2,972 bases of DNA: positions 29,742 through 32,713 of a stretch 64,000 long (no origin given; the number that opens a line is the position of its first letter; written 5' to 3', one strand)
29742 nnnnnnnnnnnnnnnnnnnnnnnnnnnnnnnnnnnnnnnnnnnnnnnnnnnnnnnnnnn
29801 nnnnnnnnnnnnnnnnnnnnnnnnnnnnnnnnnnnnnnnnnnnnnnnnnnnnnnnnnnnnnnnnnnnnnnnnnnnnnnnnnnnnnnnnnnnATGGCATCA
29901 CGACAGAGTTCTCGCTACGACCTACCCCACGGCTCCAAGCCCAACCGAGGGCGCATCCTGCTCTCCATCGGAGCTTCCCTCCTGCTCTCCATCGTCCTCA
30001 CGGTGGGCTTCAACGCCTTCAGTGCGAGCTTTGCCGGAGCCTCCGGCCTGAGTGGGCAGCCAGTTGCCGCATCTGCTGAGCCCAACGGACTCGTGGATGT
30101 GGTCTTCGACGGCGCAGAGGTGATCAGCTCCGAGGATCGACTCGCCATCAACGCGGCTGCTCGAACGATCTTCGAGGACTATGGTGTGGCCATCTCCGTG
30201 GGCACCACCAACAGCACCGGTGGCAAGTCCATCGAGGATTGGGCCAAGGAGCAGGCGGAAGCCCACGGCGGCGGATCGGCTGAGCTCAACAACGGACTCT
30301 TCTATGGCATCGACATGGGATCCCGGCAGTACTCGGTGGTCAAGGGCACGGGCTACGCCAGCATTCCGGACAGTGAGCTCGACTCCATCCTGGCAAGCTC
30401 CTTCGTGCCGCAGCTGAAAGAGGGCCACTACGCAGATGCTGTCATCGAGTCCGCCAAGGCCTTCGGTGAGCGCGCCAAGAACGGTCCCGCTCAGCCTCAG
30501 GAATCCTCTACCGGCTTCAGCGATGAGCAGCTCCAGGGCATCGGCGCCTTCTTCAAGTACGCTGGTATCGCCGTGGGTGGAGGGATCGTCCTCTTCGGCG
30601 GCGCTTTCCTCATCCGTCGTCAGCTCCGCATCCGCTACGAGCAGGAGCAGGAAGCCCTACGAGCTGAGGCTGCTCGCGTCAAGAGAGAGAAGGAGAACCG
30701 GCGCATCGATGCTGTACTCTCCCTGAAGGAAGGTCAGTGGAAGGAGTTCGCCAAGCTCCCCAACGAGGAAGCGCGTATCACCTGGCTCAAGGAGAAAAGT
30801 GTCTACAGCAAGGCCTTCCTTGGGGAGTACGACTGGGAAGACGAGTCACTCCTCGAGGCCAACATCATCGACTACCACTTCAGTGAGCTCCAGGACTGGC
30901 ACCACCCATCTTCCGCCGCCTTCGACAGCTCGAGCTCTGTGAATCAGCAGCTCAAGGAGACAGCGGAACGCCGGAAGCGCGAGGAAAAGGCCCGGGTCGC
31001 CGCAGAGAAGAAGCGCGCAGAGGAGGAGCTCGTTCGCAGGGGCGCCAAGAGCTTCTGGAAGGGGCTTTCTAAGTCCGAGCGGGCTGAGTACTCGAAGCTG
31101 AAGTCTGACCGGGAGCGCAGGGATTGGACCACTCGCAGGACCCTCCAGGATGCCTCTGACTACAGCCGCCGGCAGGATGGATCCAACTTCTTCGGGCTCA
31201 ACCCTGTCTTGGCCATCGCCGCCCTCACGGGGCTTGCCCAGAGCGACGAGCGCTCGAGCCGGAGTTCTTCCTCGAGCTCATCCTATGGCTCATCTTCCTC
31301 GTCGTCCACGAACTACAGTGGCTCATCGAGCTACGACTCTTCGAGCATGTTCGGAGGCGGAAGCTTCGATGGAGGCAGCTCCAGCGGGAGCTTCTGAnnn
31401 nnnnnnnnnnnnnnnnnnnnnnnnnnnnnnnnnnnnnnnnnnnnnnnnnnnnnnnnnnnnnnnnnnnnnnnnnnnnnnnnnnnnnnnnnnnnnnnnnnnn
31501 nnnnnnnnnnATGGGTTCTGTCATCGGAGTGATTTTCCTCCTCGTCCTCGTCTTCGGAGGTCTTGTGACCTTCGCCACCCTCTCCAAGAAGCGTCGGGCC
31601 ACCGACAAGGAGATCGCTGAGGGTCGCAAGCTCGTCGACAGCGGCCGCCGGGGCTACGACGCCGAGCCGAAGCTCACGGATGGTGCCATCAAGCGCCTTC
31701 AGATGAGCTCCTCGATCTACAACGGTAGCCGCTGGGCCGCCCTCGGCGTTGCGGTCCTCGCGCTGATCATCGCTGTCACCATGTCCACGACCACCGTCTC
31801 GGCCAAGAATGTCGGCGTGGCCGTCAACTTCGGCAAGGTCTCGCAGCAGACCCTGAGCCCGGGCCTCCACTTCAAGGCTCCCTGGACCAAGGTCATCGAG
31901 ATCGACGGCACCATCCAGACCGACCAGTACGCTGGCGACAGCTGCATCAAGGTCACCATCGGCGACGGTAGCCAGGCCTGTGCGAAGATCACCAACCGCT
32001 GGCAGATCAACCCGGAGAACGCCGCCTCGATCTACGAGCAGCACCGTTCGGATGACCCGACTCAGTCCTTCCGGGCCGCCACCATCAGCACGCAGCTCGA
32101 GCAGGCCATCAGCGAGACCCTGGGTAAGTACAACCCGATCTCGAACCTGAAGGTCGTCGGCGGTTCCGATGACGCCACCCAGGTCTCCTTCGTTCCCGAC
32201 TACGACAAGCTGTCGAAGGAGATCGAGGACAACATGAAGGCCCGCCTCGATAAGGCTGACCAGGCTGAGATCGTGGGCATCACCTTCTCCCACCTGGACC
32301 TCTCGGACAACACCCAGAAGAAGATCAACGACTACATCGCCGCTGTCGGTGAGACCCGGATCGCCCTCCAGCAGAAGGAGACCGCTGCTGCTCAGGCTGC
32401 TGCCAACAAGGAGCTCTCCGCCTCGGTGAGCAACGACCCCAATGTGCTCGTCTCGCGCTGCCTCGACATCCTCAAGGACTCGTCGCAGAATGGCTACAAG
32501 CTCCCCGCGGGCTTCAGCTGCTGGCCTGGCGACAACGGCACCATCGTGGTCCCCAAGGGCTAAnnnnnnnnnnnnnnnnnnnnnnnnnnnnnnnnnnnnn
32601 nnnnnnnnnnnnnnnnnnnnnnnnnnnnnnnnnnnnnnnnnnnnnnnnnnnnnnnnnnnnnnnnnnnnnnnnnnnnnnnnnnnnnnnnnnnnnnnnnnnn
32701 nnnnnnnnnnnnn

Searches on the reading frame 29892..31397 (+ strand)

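Call 16: search_protein_families(library=pfam, proteins=[window:29892-31397:+], max_evalue=0.001)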
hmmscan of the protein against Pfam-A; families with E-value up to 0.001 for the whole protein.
window:29892-31397:+ (501 aa): 1 family
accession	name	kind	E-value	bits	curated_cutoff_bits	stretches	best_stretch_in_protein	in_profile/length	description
PF04536.20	TPM_phosphatase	-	9e-22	77.8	22.1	1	71-192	1-123/125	TPM domain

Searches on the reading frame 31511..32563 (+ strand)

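Call 51: search_protein_families(library=phrogs, proteins=[window:31511-32563:+], max_evalue=0.001)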
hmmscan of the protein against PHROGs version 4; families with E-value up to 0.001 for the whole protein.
window:31511-32563:+ (350 aa): 1 family
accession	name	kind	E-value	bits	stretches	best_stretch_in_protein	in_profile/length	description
phrog_200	-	other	5.5e-38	132.1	1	76-340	84-351/379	lipoprotein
